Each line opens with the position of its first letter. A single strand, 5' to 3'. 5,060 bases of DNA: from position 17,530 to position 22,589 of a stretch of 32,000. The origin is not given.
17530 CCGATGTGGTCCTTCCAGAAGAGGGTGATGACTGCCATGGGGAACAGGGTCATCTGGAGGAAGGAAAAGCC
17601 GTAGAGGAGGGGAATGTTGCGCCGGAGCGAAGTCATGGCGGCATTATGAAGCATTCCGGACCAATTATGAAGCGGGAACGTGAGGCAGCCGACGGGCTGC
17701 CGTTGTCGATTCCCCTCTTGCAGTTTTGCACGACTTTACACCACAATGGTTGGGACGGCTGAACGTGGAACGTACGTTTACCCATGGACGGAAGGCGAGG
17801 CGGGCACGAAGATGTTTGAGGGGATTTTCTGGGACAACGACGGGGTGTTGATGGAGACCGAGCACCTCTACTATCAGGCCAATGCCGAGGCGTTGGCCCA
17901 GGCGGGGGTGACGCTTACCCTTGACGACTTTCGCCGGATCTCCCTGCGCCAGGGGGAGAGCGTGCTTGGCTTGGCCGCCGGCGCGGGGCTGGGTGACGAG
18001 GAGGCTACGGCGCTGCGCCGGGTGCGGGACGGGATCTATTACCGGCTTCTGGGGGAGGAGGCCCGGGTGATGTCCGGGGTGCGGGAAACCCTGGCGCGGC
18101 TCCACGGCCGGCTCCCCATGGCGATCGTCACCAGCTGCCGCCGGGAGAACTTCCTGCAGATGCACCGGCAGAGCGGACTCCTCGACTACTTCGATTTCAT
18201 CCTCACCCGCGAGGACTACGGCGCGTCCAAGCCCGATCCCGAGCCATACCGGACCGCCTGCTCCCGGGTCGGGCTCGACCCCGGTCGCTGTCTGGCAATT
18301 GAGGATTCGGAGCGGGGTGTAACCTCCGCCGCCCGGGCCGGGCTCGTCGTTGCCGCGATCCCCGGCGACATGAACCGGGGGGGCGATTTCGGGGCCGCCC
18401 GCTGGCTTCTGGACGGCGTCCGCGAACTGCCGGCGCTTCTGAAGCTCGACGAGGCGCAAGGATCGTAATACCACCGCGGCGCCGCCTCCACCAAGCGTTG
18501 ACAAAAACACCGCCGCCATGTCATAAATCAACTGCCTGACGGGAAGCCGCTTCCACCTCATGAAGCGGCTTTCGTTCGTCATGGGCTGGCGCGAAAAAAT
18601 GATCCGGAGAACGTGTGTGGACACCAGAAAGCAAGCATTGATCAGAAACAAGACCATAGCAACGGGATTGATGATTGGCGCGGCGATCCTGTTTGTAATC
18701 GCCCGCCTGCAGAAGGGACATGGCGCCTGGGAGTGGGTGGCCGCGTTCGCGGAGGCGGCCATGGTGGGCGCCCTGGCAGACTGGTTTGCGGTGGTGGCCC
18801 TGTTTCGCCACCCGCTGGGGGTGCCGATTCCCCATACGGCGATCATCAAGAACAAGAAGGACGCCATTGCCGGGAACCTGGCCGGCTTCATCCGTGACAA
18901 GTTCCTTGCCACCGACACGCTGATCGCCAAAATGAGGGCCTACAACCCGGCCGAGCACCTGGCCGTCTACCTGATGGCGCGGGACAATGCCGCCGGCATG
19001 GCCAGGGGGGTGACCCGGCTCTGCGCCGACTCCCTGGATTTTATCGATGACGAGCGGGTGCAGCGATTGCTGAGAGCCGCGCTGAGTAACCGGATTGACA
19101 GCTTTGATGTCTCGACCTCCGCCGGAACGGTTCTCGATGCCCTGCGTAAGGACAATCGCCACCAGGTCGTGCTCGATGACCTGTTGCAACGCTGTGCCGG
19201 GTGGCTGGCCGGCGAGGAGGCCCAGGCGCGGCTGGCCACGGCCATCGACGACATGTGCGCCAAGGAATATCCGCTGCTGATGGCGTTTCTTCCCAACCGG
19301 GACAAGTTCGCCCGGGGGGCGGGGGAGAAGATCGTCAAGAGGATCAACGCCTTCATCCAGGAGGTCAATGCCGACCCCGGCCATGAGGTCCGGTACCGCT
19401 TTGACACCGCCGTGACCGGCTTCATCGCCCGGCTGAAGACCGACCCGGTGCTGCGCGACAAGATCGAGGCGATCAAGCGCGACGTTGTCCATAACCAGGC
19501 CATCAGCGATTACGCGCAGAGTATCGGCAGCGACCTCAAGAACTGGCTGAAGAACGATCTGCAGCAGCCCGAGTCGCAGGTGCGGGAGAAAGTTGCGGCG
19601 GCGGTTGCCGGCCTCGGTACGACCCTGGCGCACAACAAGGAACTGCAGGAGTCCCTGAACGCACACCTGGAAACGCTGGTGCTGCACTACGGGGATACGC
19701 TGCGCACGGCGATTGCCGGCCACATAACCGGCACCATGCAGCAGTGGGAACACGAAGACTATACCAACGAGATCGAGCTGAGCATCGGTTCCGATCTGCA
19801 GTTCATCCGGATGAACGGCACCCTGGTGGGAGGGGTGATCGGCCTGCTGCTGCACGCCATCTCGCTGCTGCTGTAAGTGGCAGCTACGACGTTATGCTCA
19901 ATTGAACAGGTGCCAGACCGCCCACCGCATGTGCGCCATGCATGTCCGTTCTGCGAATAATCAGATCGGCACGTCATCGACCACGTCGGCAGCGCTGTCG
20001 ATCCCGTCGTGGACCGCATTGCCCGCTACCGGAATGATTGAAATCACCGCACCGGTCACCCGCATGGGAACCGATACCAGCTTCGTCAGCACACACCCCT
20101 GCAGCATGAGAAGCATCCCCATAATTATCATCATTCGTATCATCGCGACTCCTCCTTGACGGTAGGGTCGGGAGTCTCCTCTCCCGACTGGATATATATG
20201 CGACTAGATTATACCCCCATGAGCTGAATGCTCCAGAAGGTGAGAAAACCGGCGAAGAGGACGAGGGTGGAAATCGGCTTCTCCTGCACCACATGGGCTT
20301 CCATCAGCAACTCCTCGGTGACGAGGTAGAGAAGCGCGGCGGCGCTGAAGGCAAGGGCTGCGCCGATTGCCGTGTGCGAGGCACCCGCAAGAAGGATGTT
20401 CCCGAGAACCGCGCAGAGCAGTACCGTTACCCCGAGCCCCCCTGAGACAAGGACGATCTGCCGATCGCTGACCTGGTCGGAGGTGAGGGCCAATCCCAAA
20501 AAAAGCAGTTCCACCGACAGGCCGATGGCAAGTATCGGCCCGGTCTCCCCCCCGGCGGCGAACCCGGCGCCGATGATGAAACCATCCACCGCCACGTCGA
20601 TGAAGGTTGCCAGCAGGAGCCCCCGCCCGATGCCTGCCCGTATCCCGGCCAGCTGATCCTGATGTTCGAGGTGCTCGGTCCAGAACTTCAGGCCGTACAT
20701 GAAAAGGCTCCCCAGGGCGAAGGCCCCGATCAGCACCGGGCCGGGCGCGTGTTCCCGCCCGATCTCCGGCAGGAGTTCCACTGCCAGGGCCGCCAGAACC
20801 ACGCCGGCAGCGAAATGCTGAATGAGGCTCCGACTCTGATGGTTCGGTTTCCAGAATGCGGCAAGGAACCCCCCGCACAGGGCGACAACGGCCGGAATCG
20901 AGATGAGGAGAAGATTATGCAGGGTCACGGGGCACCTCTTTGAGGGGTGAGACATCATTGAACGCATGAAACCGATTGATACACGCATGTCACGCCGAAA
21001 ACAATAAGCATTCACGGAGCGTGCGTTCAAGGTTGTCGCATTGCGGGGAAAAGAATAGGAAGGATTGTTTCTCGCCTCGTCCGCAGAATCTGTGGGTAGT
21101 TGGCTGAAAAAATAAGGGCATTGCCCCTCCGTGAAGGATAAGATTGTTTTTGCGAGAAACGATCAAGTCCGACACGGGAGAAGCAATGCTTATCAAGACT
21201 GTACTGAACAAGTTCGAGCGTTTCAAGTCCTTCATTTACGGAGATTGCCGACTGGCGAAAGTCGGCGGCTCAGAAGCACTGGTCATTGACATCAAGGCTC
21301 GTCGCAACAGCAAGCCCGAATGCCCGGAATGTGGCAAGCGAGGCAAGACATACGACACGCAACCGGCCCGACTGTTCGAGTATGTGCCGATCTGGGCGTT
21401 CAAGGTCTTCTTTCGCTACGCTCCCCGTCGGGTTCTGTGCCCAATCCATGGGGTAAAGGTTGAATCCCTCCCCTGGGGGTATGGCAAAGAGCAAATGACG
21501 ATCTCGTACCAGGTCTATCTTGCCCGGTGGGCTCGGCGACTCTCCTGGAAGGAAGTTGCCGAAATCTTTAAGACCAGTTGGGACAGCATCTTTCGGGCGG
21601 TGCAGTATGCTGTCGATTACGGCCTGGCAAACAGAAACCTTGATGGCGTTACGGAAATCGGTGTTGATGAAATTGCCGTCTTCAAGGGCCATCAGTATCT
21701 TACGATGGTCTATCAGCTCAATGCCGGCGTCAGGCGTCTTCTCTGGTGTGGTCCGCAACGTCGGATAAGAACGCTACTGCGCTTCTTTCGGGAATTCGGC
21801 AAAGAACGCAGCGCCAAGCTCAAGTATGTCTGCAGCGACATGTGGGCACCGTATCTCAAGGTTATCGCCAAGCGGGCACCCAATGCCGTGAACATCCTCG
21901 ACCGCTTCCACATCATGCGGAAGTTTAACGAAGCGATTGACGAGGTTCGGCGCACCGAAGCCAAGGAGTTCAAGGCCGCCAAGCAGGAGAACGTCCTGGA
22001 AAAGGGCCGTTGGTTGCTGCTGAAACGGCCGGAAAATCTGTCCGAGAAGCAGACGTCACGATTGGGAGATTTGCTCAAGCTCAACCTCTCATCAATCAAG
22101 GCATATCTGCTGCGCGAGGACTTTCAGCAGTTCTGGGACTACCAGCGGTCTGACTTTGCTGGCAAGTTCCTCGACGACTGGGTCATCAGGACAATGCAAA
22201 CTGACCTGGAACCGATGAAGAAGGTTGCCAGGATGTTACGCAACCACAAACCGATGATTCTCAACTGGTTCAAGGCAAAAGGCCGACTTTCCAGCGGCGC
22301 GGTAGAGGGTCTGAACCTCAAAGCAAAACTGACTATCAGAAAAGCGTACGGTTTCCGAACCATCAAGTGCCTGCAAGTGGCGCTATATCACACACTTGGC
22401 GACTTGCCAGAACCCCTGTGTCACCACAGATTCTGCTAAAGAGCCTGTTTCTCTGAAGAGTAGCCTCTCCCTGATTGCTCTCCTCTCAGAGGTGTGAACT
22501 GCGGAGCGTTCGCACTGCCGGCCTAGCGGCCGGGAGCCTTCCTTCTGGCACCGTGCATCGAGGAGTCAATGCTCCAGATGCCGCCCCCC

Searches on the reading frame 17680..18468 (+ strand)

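Call 37: search_protein_families(library=pfam, proteins=[window:17680-18468:+], max_evalue=0.001)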
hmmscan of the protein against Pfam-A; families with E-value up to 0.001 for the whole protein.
window:17680-18468:+ (262 aa): 2 families
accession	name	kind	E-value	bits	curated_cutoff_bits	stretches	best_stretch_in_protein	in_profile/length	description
PF13419.12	HAD_2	-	2.3e-26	93.4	23.8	1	49-226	1-177/178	Haloacid dehalogenase-like hydrolase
PF00702.32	Hydrolase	-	5.4e-26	92.6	26.4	1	48-221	3-191/191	haloacid dehalogenase-like hydrolase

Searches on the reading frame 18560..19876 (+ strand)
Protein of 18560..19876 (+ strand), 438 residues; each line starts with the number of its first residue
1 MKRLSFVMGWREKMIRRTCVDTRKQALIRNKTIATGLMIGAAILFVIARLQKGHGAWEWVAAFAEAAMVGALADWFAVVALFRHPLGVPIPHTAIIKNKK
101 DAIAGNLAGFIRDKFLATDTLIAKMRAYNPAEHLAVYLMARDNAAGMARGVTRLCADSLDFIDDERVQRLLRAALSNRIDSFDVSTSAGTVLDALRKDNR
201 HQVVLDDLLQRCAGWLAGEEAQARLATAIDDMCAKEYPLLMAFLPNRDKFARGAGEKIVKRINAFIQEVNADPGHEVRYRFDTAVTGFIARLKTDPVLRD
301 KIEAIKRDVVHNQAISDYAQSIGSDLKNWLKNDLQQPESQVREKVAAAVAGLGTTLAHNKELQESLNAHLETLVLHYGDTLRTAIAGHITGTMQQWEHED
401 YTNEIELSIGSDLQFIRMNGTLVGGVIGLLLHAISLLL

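Call 37: search_protein_families(library=pfam, proteins=[window:18560-19876:+], max_evalue=0.001)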
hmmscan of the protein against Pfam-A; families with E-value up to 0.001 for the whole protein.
window:18560-19876:+ (438 aa): 1 family
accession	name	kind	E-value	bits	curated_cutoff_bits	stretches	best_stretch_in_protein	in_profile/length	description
PF04286.17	DUF445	-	1.3e-121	407.4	33.8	1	64-437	1-367/368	Protein of unknown function (DUF445)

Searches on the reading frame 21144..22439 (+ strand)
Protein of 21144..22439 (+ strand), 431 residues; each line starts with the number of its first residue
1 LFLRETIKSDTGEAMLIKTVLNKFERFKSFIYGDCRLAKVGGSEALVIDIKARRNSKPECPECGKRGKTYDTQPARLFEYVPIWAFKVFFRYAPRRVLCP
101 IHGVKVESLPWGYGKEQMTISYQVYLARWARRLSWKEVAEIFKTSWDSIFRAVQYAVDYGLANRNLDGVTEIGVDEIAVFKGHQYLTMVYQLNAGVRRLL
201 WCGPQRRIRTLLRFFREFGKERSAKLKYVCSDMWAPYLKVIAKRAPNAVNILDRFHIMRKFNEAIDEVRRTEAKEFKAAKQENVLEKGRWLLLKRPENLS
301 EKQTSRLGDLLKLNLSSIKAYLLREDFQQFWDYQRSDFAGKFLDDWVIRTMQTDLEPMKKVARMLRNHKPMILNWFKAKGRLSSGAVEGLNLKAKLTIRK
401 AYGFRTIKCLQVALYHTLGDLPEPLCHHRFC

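Call 37: search_protein_families(library=pfam, proteins=[window:21144-22439:+], max_evalue=0.001)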
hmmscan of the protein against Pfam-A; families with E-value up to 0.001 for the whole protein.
window:21144-22439:+ (431 aa): 3 families
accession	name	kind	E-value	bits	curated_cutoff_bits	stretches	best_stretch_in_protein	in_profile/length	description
PF01610.23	DDE_Tnp_ISL3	-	1.5e-78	264.4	23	1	172-412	1-238/240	Transposase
PF13542.12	HTH_Tnp_ISL3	-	3.1e-06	27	27.4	1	107-156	1-50/51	Helix-turn-helix domain of transposase family ISL3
PF14690.11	Zn_ribbon_ISL3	-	0.0001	23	25.5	1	58-100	3-45/47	zinc-finger of transposase IS204/IS1001/IS1096/IS1165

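Call 41: find_encoding_contigs(protein=window:21186-22439:+, flank=10000, max_places=10)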
Protein window:21186-22439:+ (417 aa): 20 contigs read that carry it; 6 places shown.
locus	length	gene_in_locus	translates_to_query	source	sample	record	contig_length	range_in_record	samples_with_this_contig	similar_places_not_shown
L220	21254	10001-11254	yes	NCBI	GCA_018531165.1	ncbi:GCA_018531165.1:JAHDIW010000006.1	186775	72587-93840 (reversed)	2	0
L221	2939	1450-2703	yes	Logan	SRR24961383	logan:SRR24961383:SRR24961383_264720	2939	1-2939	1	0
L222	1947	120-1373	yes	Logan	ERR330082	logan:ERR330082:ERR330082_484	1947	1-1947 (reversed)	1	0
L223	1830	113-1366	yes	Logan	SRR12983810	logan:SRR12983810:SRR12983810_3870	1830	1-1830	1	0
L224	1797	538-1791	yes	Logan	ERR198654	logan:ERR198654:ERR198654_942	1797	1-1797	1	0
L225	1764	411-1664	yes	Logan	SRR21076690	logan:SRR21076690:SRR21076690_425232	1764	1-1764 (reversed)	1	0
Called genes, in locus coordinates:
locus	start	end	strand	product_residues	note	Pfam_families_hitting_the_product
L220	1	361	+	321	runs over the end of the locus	PF25084:LbH_EIF2B (weak), PF25087:GMPPB_C (faint), PF00132:Hexapep, PF14602:Hexapep_2 (weak), PF05523:FdtA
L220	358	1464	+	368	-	PF01041:DegT_DnrJ_EryC1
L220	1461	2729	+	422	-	PF01943:Polysacc_synt (weak)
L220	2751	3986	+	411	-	PF00534:Glycos_transf_1 (weak)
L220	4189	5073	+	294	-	PF01531:Glyco_transf_11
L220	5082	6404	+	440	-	PF01501:Glyco_transf_8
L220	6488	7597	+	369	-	PF14897:EpsG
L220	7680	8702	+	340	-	-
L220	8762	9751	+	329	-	-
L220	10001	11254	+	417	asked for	PF13542:HTH_Tnp_ISL3 (faint), PF01610:DDE_Tnp_ISL3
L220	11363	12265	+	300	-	PF00535:Glycos_transf_2, PF13641:Glyco_tranf_2_3 (weak)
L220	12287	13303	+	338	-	PF01370:Epimerase, PF04321:RmlD_sub_bind, PF01073:3Beta_HSD, PF13460:NAD_binding_10, PF07993:NAD_binding_4, PF16363:GDP_Man_Dehyd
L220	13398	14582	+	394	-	PF13173:AAA_14, PF13635:DUF4143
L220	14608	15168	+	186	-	PF02397:Bac_transf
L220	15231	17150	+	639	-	PF13727:CoA_binding_3, PF00106:adh_short (weak), PF04321:RmlD_sub_bind, PF01073:3Beta_HSD, PF01370:Epimerase, PF02719:Polysacc_synt_2, PF13460:NAD_binding_10 (weak), PF16363:GDP_Man_Dehyd, +1 more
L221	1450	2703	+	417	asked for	PF13542:HTH_Tnp_ISL3 (faint), PF01610:DDE_Tnp_ISL3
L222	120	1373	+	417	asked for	PF13542:HTH_Tnp_ISL3 (faint), PF01610:DDE_Tnp_ISL3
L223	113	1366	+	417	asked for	PF13542:HTH_Tnp_ISL3 (faint), PF01610:DDE_Tnp_ISL3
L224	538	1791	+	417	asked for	PF13542:HTH_Tnp_ISL3 (faint), PF01610:DDE_Tnp_ISL3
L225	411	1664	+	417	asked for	PF13542:HTH_Tnp_ISL3 (faint), PF01610:DDE_Tnp_ISL3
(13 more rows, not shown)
